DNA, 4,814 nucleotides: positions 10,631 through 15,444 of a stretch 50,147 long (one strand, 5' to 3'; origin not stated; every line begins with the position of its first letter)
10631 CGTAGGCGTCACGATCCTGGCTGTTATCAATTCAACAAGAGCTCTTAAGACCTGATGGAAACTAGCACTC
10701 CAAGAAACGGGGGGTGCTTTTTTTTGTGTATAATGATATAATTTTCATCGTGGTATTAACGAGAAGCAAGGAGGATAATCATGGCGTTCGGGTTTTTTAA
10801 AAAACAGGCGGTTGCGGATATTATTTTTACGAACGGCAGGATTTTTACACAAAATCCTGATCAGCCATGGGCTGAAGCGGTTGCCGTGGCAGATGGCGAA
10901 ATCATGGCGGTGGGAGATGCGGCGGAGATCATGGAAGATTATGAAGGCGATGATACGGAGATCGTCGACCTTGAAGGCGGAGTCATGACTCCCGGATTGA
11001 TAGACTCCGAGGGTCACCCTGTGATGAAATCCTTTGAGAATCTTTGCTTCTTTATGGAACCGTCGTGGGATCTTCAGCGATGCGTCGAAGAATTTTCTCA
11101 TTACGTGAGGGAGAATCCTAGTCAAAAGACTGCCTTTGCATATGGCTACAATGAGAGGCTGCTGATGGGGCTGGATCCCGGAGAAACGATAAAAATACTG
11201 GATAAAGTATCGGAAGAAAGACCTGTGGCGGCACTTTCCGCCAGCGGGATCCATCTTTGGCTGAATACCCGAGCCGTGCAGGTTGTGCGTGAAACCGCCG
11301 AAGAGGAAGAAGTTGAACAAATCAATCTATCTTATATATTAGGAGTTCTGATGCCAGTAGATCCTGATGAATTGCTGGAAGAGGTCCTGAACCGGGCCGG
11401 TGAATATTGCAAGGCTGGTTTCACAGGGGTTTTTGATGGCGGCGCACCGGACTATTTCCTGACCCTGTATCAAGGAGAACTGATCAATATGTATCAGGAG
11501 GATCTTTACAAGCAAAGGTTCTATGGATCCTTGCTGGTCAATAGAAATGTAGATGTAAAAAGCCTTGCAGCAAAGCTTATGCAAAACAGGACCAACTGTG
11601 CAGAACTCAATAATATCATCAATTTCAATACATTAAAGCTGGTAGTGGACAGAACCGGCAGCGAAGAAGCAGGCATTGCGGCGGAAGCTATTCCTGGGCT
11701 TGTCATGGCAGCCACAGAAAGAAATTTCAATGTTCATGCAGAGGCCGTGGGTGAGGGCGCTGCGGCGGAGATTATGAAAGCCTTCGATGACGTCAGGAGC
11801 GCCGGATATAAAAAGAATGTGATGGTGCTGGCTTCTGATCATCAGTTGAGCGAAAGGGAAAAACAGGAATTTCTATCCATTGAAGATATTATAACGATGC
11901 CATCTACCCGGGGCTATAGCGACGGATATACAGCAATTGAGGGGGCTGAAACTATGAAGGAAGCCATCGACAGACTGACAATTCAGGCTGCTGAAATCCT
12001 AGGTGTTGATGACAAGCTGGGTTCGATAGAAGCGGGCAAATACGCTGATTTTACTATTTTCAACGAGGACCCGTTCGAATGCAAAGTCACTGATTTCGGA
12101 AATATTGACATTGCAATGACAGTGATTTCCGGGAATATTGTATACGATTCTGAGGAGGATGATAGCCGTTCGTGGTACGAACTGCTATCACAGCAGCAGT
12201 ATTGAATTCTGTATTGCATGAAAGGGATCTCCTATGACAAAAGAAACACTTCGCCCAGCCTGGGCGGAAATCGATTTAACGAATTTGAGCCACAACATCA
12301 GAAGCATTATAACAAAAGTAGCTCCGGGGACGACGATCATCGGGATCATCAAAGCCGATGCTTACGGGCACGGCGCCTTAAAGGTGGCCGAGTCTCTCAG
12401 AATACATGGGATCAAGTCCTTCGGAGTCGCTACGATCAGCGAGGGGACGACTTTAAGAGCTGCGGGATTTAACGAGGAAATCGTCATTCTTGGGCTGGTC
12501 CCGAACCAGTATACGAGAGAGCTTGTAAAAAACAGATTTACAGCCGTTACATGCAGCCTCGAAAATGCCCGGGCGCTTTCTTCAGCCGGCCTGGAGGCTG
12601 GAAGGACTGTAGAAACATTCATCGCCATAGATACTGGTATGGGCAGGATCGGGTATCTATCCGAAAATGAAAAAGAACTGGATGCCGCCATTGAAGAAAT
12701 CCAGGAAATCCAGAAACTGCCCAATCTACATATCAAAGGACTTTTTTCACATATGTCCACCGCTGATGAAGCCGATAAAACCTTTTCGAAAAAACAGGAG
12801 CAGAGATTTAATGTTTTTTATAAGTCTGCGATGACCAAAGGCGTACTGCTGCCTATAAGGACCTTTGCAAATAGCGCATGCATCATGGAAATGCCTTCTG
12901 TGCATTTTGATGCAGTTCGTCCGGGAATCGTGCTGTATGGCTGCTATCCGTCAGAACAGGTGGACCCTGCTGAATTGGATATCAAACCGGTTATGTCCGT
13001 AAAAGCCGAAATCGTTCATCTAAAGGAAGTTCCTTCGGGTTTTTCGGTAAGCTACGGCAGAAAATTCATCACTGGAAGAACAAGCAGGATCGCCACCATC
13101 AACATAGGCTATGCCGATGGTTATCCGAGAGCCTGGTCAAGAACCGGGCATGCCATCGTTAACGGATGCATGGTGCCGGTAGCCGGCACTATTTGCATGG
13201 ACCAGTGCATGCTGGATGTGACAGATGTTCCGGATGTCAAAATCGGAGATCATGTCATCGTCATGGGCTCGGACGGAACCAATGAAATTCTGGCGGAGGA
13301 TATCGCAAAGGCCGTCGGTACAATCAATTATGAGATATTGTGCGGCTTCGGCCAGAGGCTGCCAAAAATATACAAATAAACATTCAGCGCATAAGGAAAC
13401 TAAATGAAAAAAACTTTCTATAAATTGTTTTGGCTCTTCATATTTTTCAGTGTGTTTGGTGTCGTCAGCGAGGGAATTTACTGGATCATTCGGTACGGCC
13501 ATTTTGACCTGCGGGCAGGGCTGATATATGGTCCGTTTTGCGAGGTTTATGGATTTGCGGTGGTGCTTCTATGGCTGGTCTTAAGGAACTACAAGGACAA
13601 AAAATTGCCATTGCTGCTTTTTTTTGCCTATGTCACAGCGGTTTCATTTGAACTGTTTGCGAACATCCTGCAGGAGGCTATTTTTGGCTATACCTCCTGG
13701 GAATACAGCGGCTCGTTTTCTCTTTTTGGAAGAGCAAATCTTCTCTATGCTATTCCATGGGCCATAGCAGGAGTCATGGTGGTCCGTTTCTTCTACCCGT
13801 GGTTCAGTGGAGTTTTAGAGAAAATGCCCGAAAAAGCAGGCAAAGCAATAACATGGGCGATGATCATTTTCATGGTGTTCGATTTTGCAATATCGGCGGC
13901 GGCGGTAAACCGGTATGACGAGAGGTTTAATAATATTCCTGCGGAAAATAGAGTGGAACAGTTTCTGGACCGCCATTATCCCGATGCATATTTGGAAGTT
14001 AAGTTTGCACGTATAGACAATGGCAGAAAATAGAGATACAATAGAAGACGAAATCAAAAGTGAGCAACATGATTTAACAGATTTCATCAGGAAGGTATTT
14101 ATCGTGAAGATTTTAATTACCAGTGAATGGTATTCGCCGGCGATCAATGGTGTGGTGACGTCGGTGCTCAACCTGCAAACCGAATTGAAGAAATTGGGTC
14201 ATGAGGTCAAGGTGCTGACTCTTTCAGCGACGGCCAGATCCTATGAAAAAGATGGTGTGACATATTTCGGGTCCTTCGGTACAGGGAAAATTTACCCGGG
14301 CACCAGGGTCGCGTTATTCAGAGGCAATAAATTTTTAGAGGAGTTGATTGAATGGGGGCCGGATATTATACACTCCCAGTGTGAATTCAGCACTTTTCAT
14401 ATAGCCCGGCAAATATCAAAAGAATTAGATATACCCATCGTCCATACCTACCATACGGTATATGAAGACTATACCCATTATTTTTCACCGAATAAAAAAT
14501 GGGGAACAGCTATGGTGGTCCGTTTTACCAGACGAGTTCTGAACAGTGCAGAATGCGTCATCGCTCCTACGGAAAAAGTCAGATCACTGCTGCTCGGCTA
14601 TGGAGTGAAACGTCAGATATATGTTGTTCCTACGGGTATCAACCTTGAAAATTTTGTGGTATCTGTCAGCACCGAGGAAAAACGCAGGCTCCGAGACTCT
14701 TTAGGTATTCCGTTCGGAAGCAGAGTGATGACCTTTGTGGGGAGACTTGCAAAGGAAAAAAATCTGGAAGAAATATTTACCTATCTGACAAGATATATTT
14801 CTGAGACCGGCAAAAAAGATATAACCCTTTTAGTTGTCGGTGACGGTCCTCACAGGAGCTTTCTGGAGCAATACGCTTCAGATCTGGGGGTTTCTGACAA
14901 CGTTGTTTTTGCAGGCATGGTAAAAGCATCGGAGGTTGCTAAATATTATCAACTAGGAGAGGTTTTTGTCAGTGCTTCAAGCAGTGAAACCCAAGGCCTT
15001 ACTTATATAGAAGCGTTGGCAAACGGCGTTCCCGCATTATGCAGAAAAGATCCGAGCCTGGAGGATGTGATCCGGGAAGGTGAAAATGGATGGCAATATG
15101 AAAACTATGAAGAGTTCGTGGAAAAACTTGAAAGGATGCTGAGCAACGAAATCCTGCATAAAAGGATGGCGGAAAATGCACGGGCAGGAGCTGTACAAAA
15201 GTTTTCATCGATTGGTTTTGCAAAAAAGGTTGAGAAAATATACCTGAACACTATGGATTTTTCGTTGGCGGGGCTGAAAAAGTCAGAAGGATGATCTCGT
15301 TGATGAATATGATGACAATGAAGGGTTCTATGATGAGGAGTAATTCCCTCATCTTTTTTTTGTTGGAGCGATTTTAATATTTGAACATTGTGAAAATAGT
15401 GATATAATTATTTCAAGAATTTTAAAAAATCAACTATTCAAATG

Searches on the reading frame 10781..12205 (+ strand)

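Call 42: search_protein_families(library=pfam, proteins=[window:10781-12205:+], max_evalue=0.00001)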
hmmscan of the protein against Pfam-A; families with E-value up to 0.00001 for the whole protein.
window:10781-12205:+ (474 aa): 2 families
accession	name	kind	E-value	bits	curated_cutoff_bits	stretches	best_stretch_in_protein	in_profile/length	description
PF07969.17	Amidohydro_3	-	1.5e-29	104.3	29.7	2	382-455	399-472/472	Amidohydrolase family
PF01979.26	Amidohydro_1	-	1e-12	48.4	25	1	385-454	276-345/345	Amidohydrolase family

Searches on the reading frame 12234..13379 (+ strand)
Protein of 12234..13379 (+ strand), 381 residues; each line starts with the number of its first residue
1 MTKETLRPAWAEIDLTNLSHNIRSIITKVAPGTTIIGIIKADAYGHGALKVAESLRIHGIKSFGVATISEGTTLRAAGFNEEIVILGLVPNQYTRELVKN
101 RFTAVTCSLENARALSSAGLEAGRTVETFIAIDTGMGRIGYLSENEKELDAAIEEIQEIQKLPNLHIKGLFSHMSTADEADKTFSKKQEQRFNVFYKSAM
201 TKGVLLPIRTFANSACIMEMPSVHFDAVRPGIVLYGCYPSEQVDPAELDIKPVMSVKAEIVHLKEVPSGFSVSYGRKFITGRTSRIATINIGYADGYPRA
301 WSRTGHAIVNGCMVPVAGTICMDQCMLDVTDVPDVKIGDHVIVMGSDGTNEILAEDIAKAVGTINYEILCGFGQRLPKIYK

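Call 42: search_protein_families(library=pfam, proteins=[window:12234-13379:+], max_evalue=0.00001)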
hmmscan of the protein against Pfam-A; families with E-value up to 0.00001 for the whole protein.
window:12234-13379:+ (381 aa): 2 families
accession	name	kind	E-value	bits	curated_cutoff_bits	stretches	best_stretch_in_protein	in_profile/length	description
PF01168.26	Ala_racemase_N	-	9.5e-60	202.5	24.1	1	13-239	1-220/220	Alanine racemase, N-terminal domain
PF00842.27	Ala_racemase_C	-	4.3e-48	162.5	25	1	253-380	1-127/127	Alanine racemase, C-terminal domain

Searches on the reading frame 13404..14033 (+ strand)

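Call 42: search_protein_families(library=pfam, proteins=[window:13404-14033:+], max_evalue=0.00001)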
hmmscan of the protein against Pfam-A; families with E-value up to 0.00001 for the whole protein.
window:13404-14033:+ (209 aa): 1 family
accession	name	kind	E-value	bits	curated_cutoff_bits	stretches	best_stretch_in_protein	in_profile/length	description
PF06541.16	ABC_trans_CmpB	-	1.2e-30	107.1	25.9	1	10-164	1-150/151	Putative ABC-transporter type IV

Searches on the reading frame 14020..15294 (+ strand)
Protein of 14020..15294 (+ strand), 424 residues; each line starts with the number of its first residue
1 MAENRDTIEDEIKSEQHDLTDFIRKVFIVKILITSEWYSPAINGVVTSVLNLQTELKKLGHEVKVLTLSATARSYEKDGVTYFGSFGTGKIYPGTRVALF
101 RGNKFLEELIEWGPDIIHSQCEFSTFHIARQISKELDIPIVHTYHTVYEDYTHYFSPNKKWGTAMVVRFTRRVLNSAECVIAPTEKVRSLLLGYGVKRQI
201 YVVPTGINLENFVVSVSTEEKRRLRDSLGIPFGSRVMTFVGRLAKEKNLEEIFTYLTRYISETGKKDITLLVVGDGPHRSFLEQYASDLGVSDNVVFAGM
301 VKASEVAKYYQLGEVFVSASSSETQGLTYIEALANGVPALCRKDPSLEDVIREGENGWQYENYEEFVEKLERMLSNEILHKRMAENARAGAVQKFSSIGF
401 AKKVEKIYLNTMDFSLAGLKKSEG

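Call 42: search_protein_families(library=pfam, proteins=[window:14020-15294:+], max_evalue=0.00001)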
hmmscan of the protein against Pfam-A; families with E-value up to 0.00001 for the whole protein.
window:14020-15294:+ (424 aa): 6 families
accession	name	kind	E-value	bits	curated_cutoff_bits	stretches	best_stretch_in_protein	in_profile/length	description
PF13439.12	Glyco_transf_4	-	6.3e-35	121.1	28.5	1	42-210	1-169/170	Glycosyltransferase Family 4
PF00534.26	Glycos_transf_1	-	1.2e-33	116.5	26.4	1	221-388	2-170/172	Glycosyl transferases group 1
PF13692.12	Glyco_trans_1_4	-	6.4e-25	88.5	27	1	235-376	2-142/142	Glycosyl transferases group 1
PF13579.12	Glyco_trans_4_4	-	4.4e-21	76.3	29.7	1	43-206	1-158/158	Glycosyl transferase 4-like domain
PF13524.12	Glyco_trans_1_2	-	1.5e-09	38.4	25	1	266-394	13-132/144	Glycosyl transferase-like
PF20706.3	GT4-conflict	-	6.9e-06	25.7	26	0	34-354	4-323/385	Family 4 Glycosyltransferase in conflict systems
